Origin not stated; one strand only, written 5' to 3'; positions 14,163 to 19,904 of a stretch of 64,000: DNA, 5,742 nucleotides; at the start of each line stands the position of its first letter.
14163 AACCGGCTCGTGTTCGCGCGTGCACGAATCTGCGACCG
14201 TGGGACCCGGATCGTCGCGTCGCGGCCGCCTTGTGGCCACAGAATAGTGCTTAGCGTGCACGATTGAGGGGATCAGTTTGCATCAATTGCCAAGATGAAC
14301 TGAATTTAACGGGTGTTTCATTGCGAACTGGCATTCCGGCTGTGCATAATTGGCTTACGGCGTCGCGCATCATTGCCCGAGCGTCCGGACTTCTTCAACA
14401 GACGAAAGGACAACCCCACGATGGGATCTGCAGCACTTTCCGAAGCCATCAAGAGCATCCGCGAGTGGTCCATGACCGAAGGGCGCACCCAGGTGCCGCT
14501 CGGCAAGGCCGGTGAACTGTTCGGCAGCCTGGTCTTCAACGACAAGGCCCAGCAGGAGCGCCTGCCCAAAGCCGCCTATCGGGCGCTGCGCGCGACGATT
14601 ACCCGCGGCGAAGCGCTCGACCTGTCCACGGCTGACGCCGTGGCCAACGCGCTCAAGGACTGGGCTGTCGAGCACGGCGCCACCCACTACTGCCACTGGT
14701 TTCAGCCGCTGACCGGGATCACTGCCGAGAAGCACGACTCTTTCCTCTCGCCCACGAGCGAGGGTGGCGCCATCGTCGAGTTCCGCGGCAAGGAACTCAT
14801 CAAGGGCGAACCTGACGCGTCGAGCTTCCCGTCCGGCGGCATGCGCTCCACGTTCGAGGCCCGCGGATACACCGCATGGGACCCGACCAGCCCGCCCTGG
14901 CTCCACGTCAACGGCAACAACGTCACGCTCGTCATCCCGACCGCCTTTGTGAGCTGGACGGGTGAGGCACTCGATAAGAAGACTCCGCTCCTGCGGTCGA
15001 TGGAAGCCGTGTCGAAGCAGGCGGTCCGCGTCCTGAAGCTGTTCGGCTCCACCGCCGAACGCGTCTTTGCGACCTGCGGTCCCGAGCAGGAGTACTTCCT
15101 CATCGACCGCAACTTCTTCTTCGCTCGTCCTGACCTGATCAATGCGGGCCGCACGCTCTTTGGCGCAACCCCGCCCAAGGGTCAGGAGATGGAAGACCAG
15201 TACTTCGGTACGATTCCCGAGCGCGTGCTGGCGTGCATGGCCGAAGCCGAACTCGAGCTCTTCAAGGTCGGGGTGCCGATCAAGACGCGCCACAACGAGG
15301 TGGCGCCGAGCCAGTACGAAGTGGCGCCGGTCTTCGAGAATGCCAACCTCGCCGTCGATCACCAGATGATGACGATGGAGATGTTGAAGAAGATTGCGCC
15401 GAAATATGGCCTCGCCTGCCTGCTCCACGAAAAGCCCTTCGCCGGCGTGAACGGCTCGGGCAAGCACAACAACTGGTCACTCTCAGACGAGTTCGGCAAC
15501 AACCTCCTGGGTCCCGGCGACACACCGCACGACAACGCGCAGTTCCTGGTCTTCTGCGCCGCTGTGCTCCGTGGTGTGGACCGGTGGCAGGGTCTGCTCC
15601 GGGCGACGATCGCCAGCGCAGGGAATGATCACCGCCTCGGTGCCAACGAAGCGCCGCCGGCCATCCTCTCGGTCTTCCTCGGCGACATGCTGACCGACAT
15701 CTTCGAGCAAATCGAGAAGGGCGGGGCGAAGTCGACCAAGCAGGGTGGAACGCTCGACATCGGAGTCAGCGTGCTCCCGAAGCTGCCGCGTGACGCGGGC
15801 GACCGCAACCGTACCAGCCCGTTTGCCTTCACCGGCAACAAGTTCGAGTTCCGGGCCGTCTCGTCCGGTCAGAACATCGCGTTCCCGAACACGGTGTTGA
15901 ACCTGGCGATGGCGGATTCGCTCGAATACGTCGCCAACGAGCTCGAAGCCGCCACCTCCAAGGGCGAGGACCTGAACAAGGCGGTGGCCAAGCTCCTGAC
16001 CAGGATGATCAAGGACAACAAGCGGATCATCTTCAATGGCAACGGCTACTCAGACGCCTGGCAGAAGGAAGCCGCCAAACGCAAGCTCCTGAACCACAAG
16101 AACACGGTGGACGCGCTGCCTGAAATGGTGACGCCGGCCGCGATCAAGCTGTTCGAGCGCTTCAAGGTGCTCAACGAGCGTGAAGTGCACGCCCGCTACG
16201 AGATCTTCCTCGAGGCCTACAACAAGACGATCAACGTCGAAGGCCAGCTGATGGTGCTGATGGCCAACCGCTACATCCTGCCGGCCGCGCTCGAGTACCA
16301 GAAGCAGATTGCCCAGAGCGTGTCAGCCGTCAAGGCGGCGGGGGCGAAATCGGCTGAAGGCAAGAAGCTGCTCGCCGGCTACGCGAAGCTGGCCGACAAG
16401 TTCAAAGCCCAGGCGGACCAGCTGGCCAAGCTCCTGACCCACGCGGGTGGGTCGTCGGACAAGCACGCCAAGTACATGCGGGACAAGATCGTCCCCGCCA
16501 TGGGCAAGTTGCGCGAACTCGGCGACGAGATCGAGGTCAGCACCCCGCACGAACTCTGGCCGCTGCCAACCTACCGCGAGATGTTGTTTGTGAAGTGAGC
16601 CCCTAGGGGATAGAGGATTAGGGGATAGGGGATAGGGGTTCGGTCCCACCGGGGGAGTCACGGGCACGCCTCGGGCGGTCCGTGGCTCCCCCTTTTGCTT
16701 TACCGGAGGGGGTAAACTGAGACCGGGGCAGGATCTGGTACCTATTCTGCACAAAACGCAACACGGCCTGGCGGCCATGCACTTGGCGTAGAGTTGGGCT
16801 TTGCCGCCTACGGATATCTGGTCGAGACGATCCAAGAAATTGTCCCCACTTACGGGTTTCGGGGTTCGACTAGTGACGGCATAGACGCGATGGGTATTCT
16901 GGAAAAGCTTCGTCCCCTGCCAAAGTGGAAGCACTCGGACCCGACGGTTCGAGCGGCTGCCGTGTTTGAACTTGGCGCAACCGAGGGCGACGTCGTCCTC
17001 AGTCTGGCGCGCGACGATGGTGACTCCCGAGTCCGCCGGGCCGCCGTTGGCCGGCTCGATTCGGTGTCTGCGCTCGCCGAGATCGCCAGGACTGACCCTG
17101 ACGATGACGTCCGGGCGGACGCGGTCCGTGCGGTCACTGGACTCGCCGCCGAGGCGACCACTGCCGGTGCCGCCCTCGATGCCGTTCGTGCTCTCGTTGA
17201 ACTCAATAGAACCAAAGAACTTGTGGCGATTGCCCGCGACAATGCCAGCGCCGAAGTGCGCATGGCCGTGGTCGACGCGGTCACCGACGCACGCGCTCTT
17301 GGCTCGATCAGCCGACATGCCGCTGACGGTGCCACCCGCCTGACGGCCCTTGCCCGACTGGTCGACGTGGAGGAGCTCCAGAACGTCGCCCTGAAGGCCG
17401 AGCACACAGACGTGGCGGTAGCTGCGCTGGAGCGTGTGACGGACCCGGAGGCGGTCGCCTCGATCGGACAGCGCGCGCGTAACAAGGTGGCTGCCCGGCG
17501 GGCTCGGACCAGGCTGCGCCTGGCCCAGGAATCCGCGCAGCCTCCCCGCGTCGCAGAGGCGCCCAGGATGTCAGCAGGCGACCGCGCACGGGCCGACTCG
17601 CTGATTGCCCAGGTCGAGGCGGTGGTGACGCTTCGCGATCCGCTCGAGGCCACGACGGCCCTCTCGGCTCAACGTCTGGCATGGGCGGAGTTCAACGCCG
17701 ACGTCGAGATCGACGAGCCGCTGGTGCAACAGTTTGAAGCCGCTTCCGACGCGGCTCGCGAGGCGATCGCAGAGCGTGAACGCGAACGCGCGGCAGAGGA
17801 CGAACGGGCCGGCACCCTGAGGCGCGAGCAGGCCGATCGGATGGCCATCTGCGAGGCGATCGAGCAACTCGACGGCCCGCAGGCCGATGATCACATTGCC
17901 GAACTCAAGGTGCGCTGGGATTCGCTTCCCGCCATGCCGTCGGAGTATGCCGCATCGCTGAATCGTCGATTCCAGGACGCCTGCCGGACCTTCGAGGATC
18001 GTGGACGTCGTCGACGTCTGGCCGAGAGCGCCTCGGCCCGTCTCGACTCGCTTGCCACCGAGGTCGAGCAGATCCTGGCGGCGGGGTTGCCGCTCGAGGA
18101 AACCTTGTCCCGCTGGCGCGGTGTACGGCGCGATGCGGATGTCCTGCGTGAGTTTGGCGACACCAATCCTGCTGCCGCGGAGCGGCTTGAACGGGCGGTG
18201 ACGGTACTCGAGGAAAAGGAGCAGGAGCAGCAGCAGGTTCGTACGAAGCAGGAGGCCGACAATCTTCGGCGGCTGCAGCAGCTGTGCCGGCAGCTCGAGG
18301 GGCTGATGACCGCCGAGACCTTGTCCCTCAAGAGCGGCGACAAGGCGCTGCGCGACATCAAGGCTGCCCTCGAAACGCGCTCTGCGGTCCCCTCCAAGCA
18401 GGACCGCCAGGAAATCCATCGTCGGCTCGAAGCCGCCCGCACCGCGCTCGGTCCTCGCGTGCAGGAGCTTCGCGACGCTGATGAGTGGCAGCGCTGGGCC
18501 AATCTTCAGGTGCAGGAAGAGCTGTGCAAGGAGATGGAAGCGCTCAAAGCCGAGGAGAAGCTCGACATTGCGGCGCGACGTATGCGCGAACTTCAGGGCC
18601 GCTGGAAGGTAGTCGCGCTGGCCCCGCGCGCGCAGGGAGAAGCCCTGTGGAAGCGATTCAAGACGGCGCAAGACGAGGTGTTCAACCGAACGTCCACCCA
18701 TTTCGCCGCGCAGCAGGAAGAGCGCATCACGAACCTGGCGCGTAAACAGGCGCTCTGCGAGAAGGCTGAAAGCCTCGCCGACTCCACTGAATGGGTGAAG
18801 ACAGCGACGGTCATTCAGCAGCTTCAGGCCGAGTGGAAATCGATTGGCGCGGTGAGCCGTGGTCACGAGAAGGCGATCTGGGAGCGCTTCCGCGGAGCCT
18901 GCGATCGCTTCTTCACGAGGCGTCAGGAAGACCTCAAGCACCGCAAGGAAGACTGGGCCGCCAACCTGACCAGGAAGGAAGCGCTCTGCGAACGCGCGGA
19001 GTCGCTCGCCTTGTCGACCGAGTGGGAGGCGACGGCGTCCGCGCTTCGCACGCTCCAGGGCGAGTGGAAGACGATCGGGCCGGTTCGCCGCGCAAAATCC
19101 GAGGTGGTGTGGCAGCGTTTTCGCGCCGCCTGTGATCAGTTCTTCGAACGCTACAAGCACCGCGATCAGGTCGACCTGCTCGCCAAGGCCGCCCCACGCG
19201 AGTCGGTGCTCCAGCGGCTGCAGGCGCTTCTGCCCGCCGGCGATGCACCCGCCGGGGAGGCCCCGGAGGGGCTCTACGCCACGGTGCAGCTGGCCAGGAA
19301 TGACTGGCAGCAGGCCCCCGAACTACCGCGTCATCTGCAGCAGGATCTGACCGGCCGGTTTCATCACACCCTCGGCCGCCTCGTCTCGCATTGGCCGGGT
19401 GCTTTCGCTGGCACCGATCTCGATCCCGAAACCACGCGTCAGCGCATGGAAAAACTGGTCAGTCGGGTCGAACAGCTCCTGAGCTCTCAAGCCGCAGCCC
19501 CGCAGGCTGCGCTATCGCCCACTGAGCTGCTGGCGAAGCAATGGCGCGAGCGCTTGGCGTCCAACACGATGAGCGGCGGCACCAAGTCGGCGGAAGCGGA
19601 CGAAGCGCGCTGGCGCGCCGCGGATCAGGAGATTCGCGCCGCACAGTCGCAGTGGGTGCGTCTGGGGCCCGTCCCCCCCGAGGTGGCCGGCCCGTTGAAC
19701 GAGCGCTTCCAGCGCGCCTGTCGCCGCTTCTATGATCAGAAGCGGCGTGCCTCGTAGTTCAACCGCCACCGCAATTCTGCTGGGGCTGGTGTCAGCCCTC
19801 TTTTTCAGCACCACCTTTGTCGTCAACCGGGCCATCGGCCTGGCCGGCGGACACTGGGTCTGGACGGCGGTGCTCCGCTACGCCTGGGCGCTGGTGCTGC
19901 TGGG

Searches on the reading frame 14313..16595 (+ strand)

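Call 20: search_protein_families(library=pfam, proteins=[window:14313-16595:+], max_evalue=0.00001)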
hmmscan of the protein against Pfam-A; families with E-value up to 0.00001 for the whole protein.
window:14313-16595:+ (761 aa): 3 families
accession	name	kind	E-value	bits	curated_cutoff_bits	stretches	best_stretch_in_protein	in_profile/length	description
PF12437.13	GSIII_N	-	3.5e-74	248.2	25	1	68-229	3-160/160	Glutamine synthetase type III N terminal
PF18318.6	Gln-synt_C-ter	-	5.5e-43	145.9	22.7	1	557-674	1-118/118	Glutamine synthetase C-terminal domain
PF00120.29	Gln-synt_C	-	1.3e-18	67.6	24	1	251-435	20-201/344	Glutamine synthetase, catalytic domain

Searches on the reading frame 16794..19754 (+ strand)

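Call 20: search_protein_families(library=pfam, proteins=[window:16794-19754:+], max_evalue=0.00001)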
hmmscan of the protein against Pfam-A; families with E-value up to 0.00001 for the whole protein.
window:16794-19754:+ (987 aa): 1 family
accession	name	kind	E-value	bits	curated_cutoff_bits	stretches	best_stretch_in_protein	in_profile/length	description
PF03993.17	DUF349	-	1.6e-74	246.6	23.9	3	694-766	1-74/75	Domain of Unknown Function (DUF349)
